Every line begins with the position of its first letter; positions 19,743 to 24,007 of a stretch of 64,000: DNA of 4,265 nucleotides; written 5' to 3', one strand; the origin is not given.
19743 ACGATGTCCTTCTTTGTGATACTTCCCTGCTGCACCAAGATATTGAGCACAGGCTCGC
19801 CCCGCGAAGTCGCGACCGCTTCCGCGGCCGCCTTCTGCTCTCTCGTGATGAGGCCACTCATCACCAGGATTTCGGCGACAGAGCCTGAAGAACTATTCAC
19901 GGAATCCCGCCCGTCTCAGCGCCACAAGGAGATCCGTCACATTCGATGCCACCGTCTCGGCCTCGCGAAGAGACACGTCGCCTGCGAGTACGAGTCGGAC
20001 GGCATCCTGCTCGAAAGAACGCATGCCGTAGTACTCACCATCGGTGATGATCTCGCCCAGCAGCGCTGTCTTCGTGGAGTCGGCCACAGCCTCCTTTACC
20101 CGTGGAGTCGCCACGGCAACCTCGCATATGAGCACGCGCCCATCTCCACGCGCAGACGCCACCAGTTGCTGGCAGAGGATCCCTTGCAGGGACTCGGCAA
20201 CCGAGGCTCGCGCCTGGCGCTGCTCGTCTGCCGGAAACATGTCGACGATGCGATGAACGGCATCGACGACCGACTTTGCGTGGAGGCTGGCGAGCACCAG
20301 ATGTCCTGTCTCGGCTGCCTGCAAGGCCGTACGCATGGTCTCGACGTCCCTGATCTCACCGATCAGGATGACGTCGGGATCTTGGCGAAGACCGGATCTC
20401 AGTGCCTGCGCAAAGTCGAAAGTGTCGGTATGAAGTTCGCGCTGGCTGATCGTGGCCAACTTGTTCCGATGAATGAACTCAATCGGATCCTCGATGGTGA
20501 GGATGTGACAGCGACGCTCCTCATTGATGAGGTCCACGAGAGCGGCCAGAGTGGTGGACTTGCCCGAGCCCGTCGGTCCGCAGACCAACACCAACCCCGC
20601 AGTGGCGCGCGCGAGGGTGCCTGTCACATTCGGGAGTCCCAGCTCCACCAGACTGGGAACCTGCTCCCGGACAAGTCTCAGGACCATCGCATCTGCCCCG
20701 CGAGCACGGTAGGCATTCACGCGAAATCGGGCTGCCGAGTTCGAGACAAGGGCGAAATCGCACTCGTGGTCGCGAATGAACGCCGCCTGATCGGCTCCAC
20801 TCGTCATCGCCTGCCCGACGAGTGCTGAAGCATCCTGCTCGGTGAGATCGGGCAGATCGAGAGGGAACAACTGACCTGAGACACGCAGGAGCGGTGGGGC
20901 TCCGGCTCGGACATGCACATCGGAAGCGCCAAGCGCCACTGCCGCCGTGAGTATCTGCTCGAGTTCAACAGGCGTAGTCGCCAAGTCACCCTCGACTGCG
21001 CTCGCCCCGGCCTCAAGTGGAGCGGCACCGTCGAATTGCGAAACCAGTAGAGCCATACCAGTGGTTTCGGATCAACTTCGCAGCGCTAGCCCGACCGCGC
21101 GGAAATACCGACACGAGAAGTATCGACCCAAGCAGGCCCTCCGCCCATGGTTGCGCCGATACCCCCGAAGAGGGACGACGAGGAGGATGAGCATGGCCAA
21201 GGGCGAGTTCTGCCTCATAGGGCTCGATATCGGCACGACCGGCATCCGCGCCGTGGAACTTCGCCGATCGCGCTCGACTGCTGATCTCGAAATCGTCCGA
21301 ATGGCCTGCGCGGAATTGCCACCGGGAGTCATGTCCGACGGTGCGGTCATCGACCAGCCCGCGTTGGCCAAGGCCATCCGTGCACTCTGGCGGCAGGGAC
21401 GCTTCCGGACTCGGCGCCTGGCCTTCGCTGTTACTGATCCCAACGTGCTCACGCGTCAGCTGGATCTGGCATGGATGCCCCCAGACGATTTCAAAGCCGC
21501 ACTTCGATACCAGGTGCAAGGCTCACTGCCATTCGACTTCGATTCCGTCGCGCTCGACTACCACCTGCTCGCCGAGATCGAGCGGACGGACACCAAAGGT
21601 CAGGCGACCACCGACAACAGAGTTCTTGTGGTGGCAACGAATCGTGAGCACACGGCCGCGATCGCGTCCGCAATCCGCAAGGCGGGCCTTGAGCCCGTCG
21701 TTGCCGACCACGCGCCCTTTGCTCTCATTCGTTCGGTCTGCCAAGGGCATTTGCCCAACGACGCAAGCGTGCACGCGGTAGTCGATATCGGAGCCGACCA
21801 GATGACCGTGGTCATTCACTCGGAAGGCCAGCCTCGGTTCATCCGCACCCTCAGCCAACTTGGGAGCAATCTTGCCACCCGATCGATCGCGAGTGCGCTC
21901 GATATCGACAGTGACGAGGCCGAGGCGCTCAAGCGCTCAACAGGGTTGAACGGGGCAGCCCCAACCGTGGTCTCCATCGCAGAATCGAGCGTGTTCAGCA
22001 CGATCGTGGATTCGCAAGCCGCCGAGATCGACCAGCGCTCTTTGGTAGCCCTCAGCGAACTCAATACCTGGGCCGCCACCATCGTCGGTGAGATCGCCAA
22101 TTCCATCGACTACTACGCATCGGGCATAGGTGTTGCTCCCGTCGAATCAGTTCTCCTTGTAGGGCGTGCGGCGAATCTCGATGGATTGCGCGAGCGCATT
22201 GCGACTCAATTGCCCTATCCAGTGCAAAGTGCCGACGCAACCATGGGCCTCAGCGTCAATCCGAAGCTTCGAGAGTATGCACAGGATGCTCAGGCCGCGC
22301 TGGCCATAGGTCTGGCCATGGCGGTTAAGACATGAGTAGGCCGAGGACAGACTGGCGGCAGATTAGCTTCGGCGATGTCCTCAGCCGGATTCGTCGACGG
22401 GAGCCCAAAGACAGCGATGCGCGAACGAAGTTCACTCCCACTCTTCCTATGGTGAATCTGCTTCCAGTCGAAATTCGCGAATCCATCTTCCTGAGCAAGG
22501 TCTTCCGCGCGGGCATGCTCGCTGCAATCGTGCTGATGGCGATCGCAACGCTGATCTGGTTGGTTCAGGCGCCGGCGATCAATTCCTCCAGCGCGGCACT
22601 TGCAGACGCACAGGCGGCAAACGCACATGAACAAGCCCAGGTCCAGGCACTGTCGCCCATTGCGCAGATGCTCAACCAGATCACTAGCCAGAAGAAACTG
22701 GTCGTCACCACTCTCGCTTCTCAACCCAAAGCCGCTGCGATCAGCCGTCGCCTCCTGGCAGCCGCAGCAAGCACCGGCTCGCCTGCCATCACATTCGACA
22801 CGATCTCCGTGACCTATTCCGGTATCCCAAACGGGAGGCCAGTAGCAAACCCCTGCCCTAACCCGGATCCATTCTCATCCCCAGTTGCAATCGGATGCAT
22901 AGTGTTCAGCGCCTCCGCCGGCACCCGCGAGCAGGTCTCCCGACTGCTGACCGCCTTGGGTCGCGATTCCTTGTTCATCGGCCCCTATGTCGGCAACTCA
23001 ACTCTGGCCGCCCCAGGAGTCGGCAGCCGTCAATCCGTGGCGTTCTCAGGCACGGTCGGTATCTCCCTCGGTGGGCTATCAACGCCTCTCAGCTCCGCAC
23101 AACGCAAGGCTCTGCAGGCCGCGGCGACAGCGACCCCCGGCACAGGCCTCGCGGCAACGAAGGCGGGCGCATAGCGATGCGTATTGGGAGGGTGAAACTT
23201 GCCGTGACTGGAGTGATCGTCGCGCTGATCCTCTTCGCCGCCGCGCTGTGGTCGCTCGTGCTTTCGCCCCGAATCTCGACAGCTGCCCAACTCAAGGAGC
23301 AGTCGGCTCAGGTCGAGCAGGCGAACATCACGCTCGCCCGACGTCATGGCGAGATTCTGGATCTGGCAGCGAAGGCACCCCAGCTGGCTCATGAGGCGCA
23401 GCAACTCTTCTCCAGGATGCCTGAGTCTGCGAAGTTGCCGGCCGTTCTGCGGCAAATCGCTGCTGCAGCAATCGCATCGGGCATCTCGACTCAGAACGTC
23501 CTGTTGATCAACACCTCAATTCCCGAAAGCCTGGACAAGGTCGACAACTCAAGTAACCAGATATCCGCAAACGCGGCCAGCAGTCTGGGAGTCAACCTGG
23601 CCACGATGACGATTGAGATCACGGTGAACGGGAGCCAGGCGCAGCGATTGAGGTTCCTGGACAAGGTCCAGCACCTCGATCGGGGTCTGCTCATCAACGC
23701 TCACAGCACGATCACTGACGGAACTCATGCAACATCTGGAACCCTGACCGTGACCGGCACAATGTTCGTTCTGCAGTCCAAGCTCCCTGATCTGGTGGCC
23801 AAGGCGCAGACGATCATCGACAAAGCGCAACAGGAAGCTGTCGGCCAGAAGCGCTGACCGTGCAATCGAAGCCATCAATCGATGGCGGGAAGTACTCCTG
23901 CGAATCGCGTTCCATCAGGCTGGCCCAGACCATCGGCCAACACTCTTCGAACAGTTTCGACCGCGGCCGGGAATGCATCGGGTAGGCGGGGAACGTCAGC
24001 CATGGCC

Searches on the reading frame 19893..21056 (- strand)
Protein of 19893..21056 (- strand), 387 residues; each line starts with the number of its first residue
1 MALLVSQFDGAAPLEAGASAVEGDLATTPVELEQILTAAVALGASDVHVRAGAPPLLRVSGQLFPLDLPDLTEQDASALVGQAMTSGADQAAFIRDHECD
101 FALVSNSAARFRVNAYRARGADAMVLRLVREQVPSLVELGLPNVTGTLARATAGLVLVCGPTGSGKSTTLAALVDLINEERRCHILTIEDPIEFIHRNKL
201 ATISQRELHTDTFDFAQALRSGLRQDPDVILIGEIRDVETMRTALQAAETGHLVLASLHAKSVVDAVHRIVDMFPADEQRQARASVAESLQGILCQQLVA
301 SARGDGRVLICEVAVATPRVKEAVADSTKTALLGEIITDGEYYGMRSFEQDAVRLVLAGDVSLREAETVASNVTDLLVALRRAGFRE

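Call 109: search_protein_families(library=pfam, proteins=[window:19893-21056:-], max_evalue=0.001)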
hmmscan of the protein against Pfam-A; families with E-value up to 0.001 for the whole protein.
window:19893-21056:- (387 aa): 6 families
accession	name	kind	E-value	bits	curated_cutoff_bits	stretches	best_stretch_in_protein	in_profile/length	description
PF00437.27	T2SSE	-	4.9e-50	170.7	24.9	1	32-304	12-283/370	Type II/IV secretion system protein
PF13401.12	AAA_22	-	3.3e-06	27.9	27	1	152-235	4-93/130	AAA domain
PF13191.12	AAA_16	-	5.1e-05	24.3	32.6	1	149-275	20-104/167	AAA ATPase domain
PF25199.1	nSTAND_NTPase5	-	0.00024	21.4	34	0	152-194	40-82/145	Novel STAND NTPase 5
PF13671.12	AAA_33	-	0.00066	20.4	27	0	155-268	1-99/143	AAA domain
PF13555.12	AAA_29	-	0.00076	19.6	27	0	152-177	21-46/61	P-loop containing region of AAA domain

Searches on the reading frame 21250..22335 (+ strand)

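Call 109: search_protein_families(library=pfam, proteins=[window:21250-22335:+], max_evalue=0.001)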
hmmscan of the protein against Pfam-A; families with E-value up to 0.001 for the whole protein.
window:21250-22335:+ (361 aa): 2 families
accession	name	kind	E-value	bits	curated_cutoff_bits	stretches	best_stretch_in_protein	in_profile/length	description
PF11104.14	PilM_2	-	2e-37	129.4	27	2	2-233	12-239/340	Type IV pilus assembly protein PilM;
PF14450.12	FtsA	-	4.5e-11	43.6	31.8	1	176-345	1-118/127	Cell division protein FtsA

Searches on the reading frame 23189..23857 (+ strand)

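Call 109: search_protein_families(library=pfam, proteins=[window:23189-23857:+], max_evalue=0.001)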
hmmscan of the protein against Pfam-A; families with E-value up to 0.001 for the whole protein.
window:23189-23857:+ (222 aa): 1 family
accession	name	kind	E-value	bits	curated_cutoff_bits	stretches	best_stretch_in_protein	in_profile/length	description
PF04350.18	PilO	-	0.00052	20.6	22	0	34-104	3-73/145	Pilus assembly protein, PilO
